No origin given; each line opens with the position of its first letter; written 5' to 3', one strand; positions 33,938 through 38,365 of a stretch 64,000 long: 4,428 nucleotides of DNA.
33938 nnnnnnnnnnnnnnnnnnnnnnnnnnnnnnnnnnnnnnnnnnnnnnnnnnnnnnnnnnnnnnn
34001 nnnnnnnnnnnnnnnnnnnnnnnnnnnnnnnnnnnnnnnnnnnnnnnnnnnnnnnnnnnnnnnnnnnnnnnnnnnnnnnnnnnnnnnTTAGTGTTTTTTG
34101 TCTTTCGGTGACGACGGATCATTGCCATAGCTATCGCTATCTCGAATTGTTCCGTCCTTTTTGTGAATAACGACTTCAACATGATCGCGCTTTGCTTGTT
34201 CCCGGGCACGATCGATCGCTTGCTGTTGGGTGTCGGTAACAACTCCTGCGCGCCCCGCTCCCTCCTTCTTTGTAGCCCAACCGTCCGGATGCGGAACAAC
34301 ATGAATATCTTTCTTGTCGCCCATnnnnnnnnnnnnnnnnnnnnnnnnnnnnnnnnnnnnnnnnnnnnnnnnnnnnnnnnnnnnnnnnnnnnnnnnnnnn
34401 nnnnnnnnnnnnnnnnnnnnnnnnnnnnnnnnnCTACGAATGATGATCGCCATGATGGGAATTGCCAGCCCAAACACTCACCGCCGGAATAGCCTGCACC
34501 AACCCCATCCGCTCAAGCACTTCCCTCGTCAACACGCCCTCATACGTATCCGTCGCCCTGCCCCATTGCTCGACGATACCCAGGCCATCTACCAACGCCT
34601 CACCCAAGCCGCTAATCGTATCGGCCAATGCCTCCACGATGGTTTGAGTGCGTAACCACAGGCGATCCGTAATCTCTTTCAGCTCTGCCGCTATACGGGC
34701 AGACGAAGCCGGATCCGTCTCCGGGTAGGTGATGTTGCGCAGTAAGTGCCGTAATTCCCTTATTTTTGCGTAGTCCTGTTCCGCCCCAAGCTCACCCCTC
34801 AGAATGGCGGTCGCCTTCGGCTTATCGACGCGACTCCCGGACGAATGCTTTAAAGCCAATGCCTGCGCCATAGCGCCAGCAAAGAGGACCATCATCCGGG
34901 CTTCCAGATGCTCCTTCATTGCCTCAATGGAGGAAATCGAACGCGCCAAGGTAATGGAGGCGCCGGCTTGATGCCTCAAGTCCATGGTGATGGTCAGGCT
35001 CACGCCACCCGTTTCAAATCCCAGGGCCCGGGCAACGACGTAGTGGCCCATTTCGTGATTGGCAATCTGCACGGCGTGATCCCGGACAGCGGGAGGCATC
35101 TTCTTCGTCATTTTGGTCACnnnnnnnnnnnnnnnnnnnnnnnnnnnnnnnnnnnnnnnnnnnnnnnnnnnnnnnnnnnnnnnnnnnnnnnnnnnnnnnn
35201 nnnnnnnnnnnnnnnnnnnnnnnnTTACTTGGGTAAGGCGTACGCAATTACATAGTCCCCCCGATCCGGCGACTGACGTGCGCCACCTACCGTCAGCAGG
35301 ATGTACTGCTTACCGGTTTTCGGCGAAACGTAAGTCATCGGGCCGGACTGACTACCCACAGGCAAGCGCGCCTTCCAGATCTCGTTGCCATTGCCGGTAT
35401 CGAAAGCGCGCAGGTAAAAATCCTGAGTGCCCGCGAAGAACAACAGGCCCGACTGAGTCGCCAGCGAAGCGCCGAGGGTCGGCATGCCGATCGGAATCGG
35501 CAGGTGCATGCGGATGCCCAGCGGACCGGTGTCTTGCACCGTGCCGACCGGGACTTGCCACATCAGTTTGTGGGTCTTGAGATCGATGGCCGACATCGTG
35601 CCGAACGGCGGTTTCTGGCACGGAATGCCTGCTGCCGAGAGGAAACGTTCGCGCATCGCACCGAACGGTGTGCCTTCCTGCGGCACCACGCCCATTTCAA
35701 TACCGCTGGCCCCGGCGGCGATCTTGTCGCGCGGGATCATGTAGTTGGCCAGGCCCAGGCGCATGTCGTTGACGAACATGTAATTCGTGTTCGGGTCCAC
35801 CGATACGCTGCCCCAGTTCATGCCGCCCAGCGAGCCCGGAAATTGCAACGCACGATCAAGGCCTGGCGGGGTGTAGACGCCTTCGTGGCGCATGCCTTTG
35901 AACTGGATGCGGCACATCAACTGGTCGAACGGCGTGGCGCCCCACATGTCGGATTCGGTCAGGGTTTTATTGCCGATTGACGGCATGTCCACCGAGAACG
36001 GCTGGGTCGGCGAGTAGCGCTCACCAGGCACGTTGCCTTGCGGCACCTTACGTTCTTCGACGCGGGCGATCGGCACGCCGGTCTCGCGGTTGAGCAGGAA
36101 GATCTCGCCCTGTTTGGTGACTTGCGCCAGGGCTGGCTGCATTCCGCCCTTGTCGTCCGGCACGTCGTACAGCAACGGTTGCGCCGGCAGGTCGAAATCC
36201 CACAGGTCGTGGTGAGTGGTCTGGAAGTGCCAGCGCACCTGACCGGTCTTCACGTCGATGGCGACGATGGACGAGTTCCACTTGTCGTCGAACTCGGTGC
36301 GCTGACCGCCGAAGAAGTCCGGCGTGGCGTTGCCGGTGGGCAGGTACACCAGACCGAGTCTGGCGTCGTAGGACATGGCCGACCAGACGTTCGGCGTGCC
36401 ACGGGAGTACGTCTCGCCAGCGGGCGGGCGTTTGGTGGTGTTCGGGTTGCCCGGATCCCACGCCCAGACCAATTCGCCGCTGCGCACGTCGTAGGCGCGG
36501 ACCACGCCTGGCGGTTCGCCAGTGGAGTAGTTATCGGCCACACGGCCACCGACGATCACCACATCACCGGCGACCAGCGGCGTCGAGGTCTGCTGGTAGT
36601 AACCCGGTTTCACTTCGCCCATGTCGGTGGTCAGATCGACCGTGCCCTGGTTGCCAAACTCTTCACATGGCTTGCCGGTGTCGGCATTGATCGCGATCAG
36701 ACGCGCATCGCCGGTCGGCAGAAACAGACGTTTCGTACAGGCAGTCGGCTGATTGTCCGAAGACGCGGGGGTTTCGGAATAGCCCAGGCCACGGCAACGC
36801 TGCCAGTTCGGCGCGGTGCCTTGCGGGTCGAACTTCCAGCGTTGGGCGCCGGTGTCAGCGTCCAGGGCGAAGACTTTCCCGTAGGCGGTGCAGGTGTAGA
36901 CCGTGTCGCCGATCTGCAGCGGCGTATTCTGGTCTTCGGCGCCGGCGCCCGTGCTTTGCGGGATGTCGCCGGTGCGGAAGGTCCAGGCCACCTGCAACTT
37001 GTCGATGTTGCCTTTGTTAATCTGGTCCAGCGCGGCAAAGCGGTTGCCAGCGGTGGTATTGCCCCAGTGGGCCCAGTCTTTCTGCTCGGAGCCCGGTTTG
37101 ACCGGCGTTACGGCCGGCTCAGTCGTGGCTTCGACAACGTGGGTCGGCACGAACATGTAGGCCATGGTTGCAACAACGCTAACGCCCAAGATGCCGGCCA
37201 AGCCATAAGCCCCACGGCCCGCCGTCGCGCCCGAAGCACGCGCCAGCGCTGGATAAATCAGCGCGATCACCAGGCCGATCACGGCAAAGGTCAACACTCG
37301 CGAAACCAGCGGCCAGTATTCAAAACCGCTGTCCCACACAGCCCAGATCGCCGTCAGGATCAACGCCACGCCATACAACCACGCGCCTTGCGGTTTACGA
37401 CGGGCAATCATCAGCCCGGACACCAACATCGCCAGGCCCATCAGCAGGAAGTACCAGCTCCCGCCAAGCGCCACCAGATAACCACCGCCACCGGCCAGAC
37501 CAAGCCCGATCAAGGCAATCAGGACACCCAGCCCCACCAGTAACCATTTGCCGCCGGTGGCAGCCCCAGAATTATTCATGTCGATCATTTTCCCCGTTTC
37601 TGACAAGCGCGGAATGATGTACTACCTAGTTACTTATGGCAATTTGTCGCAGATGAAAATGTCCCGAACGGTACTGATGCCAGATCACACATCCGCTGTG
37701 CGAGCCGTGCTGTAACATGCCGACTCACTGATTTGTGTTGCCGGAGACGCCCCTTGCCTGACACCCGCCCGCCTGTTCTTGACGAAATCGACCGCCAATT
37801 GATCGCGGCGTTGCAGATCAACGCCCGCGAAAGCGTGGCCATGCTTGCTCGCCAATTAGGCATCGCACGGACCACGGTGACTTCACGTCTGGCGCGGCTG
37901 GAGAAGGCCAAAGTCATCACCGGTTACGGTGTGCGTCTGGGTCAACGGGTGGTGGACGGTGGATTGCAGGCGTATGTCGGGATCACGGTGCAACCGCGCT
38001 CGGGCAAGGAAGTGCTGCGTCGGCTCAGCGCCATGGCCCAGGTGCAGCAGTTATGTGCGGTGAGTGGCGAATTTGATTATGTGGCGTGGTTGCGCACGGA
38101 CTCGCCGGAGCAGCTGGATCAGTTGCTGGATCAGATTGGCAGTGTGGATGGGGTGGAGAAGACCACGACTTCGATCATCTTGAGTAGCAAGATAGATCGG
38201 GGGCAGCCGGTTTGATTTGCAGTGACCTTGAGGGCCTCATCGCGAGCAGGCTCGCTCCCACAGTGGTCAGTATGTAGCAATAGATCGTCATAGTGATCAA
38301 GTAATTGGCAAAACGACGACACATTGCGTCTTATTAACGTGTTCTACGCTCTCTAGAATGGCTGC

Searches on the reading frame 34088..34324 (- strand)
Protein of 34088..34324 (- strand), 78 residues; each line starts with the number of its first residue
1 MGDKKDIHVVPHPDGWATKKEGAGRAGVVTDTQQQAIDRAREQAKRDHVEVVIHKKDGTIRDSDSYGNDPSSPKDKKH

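Call 6: search_protein_families(library=pfam, proteins=[window:34088-34324:-], max_evalue=0.01)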
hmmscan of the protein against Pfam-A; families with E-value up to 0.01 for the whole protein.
window:34088-34324:- (78 aa): 1 family
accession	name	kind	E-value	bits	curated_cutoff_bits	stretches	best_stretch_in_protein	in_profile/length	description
PF09954.14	DUF2188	-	6.5e-24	84.3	22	1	7-66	1-62/62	Uncharacterized protein conserved in bacteria (DUF2188)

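Call 31: search_protein_families(library=phrogs, proteins=[window:34088-34324:-], max_evalue=0.01)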
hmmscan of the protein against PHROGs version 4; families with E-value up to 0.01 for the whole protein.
window:34088-34324:- (78 aa): 2 families
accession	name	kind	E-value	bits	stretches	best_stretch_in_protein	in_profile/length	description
phrog_3220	-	unknown function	1.3e-22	80.9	1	5-75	3-74/74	-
phrog_22338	-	unknown function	8.6e-07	30.2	1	6-74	135-206/207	-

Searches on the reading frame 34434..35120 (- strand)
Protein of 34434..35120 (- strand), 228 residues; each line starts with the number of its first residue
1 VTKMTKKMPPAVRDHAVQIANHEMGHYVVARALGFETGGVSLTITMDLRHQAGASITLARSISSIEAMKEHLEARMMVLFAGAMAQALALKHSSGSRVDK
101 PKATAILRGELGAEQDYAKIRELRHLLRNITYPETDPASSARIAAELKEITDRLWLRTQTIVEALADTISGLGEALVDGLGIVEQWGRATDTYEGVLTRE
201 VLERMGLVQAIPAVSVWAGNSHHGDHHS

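Call 6: search_protein_families(library=pfam, proteins=[window:34434-35120:-], max_evalue=0.01)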
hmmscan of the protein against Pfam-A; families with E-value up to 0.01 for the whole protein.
window:34434-35120:- (228 aa): 2 families
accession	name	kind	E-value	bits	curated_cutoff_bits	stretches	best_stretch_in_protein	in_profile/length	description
PF01434.24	Peptidase_M41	-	3.2e-05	24.3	29.9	1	18-177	10-178/191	Peptidase family M41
PF02163.28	Peptidase_M50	-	0.00024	20.9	27.2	1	18-169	9-134/221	Peptidase family M50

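Call 31: search_protein_families(library=phrogs, proteins=[window:34434-35120:-], max_evalue=0.01)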
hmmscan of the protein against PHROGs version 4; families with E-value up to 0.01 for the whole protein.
window:34434-35120:- (228 aa): 2 families
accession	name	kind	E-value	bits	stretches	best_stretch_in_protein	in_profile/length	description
phrog_30773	-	unknown function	0.0004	19.8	1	18-115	422-524/666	-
phrog_36675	-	unknown function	0.0015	19.4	1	17-123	11-113/188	-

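Call 44: find_encoding_contigs(protein=window:34434-35120:-, flank=4500, max_places=10)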
Protein window:34434-35120:- (228 aa): no gene with exactly this product is on record in the collection.

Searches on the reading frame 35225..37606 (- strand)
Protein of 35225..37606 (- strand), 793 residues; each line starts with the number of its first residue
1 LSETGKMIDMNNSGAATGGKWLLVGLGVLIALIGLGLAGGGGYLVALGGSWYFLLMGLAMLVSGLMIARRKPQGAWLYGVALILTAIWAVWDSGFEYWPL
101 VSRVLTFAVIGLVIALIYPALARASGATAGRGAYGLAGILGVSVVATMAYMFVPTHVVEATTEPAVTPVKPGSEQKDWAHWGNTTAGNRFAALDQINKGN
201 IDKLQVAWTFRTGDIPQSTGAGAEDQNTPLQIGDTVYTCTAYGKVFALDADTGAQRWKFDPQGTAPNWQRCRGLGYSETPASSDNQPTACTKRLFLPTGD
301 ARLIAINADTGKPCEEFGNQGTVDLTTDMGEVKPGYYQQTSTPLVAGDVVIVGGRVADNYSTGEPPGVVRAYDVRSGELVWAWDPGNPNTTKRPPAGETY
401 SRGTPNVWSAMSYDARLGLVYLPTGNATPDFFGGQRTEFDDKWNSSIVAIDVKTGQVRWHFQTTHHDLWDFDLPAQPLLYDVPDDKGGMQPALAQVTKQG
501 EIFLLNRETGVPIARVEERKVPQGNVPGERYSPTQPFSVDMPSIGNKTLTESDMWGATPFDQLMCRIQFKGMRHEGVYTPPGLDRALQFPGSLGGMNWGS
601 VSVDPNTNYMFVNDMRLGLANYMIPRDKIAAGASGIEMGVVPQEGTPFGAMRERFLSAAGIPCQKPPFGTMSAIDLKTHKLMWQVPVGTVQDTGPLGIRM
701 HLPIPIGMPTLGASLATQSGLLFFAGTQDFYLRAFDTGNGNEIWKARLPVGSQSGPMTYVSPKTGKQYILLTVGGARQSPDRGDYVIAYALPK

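Call 6: search_protein_families(library=pfam, proteins=[window:35225-37606:-], max_evalue=0.01)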
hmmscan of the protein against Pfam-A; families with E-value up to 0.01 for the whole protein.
window:35225-37606:- (793 aa): 3 families
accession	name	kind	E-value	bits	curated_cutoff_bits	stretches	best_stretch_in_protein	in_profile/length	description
PF01011.28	PQQ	-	1e-235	784.5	26.7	1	178-769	1-595/595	Glucose/ethanol/alcohol dehydrogenase, beta-propeller domain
PF13360.13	PQQ_2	-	6.7e-18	65.6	27.6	2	219-459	25-231/233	Outer membrane protein assembly factor BamB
PF13570.13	Beta-prop_ACSF4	-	1.4e-05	25.1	133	0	232-260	144-172/329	Beta-alanine-activating enzyme, beta-propeller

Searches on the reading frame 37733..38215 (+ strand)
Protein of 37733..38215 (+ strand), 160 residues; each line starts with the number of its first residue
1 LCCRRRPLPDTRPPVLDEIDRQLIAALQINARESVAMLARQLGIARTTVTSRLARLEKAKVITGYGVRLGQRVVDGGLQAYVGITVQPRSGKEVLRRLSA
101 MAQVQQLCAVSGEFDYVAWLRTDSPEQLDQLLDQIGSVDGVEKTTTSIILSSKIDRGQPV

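Call 70: search_protein_families(library=pfam, proteins=[window:37733-38215:+], max_evalue=0.001)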
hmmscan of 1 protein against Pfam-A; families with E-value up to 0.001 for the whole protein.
window:37733-38215:+ (160 aa): 6 families
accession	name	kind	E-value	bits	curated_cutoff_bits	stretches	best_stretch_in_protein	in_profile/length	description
PF01037.27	AsnC_trans_reg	-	2.2e-17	63.1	25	1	82-151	1-72/73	Lrp/AsnC ligand binding domain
PF13404.12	HTH_AsnC-type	-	1.3e-13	50.9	27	1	16-57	1-42/42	AsnC-type helix-turn-helix domain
PF13412.12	HTH_24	-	5e-10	39.2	21.9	1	16-63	1-48/48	Winged helix-turn-helix DNA-binding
PF18024.7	HTH_50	-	5.5e-05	23.2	27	1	16-55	8-46/50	Helix-turn-helix domain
PF13545.12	HTH_Crp_2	-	0.00062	20.1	27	0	34-66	24-56/70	Crp-like helix-turn-helix domain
PF12802.13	MarR_2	-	0.00097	19.7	27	0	22-62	9-50/61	MarR family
